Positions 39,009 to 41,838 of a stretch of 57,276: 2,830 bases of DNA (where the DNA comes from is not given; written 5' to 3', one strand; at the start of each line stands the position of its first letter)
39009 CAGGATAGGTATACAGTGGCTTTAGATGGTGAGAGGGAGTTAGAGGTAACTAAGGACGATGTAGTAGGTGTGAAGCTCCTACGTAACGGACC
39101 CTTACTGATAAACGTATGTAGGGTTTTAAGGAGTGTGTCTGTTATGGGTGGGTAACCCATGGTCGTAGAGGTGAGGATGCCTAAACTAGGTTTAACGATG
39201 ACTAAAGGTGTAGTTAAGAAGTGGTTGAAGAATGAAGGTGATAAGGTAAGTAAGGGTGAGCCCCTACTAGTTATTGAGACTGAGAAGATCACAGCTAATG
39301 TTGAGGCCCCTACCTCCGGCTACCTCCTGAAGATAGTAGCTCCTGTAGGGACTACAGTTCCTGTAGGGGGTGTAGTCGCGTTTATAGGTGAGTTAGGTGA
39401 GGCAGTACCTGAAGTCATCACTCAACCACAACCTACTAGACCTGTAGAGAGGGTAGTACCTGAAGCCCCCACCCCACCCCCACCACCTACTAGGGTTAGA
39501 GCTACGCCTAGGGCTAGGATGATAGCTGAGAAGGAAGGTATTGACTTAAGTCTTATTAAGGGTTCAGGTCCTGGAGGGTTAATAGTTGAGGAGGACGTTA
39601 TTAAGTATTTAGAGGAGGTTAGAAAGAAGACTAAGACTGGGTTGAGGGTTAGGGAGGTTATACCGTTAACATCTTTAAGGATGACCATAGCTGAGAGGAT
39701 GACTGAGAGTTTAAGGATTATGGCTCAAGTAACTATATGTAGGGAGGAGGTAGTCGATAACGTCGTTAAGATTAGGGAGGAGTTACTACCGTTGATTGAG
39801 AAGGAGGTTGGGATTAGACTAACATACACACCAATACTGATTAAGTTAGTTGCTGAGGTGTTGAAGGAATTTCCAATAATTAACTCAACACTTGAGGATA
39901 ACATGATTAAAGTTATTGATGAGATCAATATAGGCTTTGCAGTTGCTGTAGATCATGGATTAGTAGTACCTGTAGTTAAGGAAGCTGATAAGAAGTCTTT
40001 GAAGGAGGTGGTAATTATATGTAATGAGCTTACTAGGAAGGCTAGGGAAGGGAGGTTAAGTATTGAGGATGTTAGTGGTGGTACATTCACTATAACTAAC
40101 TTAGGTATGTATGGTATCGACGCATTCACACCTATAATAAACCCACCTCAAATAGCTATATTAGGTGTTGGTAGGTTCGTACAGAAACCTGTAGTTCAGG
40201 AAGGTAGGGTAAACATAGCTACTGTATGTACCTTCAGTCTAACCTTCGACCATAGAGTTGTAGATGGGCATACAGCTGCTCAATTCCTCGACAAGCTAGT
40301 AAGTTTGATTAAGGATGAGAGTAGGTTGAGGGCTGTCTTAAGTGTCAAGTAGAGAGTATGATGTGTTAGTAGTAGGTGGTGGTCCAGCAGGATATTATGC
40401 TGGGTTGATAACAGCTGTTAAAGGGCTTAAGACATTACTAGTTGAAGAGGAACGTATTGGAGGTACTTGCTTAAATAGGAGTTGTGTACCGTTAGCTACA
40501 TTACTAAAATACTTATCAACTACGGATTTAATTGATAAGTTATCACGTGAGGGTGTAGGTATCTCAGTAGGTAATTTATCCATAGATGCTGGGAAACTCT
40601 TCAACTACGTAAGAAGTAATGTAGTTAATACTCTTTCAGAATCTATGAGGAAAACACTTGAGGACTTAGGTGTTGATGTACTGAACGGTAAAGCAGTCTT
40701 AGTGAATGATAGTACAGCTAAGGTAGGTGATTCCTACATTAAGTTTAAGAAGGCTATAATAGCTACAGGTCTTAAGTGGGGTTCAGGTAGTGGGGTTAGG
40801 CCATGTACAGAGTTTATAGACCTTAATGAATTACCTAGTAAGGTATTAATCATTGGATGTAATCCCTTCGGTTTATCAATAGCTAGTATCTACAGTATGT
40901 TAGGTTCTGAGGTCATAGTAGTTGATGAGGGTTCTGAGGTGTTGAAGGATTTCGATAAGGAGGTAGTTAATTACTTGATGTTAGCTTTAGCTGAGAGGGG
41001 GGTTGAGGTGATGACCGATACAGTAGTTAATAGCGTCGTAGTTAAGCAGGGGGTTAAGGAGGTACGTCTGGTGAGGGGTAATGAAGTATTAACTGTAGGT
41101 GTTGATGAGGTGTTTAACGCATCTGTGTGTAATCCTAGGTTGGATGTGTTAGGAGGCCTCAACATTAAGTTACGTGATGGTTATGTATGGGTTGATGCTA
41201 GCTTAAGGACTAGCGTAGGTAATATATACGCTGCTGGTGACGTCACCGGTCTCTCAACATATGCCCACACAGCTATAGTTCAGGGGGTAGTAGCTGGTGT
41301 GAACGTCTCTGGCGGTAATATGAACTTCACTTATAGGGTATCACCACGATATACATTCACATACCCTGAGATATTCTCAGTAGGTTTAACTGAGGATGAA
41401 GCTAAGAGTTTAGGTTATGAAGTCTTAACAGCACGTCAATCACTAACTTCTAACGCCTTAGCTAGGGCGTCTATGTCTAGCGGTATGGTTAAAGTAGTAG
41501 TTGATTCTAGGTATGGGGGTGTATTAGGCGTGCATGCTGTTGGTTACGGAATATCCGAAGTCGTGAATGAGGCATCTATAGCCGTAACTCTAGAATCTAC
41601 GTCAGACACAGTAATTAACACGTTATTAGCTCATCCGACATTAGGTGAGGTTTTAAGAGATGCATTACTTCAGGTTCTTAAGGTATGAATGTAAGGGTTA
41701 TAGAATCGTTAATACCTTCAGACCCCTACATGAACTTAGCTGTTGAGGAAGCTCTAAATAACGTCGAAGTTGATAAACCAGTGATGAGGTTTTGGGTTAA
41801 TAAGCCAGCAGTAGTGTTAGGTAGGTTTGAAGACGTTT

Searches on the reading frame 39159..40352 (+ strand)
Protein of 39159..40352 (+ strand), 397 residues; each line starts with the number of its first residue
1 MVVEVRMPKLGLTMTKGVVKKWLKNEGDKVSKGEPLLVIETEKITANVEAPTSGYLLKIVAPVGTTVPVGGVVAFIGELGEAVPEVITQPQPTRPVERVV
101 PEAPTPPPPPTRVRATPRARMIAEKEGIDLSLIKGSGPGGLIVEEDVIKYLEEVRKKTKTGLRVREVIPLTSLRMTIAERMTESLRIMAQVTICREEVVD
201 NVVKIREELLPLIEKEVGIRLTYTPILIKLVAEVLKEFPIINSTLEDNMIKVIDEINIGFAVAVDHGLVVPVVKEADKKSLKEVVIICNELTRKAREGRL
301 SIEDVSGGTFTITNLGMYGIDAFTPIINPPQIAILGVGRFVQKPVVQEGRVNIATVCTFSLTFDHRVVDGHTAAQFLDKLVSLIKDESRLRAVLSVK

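Call 33: search_protein_families(library=pfam, proteins=[window:39159-40352:+], max_evalue=0.00001)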
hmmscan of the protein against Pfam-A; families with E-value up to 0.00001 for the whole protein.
window:39159-40352:+ (397 aa): 3 families
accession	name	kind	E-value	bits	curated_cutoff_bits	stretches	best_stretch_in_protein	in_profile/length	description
PF00198.28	2-oxoacid_dh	-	1.6e-76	257.2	23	1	166-388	5-228/232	2-oxoacid dehydrogenases acyltransferase (catalytic domain)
PF00364.28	Biotin_lipoyl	-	2.5e-18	66.1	22.1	1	4-75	2-72/73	Biotin-requiring enzyme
PF02817.22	E3_binding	-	4.7e-13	49.5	23.7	1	113-147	1-35/36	e3 binding domain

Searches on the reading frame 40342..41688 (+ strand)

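Call 33: search_protein_families(library=pfam, proteins=[window:40342-41688:+], max_evalue=0.00001)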
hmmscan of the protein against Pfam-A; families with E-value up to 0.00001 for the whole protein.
window:40342-41688:+ (448 aa): 8 families
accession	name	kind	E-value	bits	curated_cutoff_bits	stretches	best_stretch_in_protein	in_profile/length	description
PF07992.20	Pyr_redox_2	-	5.4e-41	141.3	26.1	1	6-315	1-291/291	Pyridine nucleotide-disulphide oxidoreductase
PF02852.28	Pyr_redox_dim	-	5.6e-25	88.1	25.3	1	335-441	2-109/110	Pyridine nucleotide-disulphide oxidoreductase, dimerisation domain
PF00070.33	Pyr_redox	-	2.5e-13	50.8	22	1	167-243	1-79/82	Pyridine nucleotide-disulphide oxidoreductase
PF01134.28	GIDA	-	4.5e-10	39.6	22.1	0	7-143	1-149/391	Glucose inhibited division protein A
PF12831.13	FAD_oxidored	-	1.4e-09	38.2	27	1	7-53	1-48/416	FAD dependent oxidoreductase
PF01494.25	FAD_binding_3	-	2.8e-08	33.8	22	0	5-38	1-34/349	FAD binding domain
PF03486.20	HI0933_like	-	7.5e-07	29.3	50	0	7-39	2-34/244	HI0933-like protein Rossmann domain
PF01266.30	DAO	-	9.2e-06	25.8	27.9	0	7-71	1-67/353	FAD dependent oxidoreductase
